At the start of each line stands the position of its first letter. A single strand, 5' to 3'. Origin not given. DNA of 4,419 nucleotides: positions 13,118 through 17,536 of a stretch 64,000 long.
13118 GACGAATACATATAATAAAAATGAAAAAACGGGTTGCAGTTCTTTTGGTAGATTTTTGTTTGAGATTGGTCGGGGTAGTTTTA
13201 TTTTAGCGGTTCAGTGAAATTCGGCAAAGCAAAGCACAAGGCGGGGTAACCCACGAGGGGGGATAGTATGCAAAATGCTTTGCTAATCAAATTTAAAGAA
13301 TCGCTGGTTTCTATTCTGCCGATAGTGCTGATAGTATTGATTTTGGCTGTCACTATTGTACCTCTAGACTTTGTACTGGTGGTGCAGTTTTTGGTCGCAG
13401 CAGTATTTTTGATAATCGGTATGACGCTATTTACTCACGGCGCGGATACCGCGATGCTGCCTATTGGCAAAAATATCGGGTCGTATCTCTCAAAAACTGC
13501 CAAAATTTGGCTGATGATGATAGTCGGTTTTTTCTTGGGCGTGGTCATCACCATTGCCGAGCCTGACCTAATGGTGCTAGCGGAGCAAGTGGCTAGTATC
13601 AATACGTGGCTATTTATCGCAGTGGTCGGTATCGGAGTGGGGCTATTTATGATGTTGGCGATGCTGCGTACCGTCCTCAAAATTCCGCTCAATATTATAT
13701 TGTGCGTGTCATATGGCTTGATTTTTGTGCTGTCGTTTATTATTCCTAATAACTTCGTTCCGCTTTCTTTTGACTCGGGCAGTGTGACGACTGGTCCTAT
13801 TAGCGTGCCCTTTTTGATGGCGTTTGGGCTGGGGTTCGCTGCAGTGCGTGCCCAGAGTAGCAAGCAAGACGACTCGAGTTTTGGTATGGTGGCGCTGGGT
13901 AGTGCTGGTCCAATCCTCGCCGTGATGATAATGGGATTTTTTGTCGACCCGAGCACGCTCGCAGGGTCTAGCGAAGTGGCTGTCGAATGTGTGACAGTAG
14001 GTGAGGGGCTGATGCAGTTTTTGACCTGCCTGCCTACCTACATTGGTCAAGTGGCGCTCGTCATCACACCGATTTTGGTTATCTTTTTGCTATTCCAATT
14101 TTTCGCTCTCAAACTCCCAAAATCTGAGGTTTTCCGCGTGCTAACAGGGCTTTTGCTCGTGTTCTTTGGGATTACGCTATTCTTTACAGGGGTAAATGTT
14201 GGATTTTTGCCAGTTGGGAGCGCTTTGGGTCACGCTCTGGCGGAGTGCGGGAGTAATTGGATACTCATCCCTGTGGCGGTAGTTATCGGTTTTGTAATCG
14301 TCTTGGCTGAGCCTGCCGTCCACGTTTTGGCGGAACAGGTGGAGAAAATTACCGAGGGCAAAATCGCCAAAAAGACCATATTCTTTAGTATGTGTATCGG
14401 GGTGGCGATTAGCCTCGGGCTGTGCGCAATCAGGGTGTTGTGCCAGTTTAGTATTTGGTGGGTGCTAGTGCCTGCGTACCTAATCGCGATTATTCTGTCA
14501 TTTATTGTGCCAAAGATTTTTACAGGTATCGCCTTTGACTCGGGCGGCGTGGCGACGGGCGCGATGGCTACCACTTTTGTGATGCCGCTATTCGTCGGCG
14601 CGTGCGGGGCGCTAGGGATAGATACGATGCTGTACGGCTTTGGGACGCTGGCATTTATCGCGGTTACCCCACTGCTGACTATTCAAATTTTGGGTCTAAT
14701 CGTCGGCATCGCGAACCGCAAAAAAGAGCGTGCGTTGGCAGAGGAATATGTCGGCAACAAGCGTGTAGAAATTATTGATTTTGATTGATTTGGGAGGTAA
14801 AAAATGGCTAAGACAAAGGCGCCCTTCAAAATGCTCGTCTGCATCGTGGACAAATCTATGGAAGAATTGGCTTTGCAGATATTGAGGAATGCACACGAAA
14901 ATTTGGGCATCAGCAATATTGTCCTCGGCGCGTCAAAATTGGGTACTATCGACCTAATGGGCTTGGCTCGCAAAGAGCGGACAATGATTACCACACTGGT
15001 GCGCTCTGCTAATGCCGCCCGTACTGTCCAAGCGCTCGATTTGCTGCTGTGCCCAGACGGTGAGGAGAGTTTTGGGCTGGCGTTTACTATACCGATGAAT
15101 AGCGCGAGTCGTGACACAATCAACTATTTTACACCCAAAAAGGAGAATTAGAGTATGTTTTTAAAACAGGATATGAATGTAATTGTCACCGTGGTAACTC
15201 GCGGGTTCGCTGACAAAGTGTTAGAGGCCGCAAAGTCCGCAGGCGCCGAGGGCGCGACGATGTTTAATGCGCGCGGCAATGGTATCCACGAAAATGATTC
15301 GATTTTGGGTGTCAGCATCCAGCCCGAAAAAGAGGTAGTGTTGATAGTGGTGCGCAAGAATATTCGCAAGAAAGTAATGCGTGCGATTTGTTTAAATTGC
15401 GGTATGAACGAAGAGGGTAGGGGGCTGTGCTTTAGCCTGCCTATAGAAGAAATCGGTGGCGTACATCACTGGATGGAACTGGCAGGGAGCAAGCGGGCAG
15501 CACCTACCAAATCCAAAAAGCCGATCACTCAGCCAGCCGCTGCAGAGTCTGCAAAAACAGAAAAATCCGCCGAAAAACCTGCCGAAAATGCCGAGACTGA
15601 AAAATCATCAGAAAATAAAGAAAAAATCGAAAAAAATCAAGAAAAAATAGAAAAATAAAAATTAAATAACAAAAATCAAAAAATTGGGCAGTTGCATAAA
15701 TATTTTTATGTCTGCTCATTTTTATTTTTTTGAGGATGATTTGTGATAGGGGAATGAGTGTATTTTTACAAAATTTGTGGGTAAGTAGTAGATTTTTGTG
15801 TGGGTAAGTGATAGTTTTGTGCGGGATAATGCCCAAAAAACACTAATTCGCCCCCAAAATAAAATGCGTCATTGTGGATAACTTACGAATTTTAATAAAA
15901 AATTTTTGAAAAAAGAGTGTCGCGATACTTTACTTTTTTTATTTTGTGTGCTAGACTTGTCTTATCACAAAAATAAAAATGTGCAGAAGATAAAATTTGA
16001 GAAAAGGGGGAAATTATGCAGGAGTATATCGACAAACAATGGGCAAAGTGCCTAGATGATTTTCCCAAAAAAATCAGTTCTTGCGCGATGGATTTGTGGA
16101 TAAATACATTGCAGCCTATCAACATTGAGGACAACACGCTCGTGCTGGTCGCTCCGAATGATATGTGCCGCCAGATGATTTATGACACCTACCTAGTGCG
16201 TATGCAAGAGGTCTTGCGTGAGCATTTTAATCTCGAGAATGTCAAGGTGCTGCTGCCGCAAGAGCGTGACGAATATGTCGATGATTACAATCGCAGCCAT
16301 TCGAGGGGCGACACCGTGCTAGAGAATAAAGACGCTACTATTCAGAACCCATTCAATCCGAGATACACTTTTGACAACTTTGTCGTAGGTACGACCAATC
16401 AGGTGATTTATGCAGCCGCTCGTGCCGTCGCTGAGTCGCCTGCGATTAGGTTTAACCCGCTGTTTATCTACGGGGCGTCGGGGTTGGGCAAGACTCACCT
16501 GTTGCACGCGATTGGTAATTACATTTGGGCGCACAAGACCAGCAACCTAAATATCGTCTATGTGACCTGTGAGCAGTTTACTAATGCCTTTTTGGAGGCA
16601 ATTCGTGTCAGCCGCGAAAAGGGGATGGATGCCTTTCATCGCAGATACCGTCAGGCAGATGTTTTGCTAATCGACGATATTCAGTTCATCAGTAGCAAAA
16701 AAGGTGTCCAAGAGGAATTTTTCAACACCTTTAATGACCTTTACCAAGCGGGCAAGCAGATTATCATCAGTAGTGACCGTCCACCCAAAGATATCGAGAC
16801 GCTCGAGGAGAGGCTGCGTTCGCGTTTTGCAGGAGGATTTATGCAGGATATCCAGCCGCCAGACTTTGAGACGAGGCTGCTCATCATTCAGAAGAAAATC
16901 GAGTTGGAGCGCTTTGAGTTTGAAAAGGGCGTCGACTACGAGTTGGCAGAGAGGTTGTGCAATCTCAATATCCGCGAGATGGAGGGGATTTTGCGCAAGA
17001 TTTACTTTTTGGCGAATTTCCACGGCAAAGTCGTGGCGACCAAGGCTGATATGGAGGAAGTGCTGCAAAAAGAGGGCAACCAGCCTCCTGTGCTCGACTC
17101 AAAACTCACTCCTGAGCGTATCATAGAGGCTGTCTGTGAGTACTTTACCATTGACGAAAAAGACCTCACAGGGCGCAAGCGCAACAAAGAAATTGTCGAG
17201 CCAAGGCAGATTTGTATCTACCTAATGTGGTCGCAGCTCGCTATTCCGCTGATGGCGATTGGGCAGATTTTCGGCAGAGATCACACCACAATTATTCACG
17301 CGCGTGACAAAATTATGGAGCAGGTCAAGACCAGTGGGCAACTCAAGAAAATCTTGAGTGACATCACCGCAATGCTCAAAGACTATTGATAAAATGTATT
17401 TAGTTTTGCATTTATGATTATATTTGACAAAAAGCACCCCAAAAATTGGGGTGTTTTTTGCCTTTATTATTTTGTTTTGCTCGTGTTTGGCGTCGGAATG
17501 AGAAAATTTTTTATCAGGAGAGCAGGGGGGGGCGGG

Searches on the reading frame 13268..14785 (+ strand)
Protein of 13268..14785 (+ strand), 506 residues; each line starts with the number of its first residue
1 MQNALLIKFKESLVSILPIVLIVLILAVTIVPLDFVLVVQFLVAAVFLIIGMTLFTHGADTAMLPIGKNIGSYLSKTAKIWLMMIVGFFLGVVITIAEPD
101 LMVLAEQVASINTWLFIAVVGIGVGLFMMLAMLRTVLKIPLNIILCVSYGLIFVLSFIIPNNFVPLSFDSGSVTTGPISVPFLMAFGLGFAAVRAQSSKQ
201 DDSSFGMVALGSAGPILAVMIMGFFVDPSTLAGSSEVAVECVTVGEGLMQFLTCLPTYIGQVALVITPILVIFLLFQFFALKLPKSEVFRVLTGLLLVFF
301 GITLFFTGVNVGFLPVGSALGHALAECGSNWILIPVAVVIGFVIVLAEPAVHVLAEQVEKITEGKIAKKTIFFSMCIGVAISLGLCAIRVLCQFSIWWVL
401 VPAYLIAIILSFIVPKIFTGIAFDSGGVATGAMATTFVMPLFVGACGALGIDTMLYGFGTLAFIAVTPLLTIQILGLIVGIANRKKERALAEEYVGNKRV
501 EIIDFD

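Call 80: search_protein_families(library=pfam, proteins=[window:13268-14785:+], max_evalue=0.00001)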
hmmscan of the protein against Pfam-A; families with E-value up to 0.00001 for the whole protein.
window:13268-14785:+ (506 aa): 1 family
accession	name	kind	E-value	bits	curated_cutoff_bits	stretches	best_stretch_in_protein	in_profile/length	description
PF07556.16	DUF1538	-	2.4e-127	422.8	22.6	2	269-478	1-211/211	Protein of unknown function (DUF1538)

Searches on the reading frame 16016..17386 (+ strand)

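Call 80: search_protein_families(library=pfam, proteins=[window:16016-17386:+], max_evalue=0.00001)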
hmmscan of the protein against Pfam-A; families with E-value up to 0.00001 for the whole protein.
window:16016-17386:+ (457 aa): 5 families
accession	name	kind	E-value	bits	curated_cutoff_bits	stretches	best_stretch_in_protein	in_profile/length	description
PF00308.24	Bac_DnaA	-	1.6e-64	217.4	23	1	114-276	2-160/162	Bacterial DnaA ATPAse domain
PF08299.17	Bac_DnaA_C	-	5e-24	84.6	31.5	1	366-433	1-69/69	Bacterial dnaA protein helix-turn-helix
PF11638.13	DnaA_N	-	3.6e-08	33.5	24.6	1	7-68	2-64/65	DnaA N-terminal domain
PF00004.35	AAA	-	3.1e-07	31.3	21.2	1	150-271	2-123/131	ATPase family associated with various cellular activities (AAA)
PF13401.12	AAA_22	-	5.3e-06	27.2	27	0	149-245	8-110/130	AAA domain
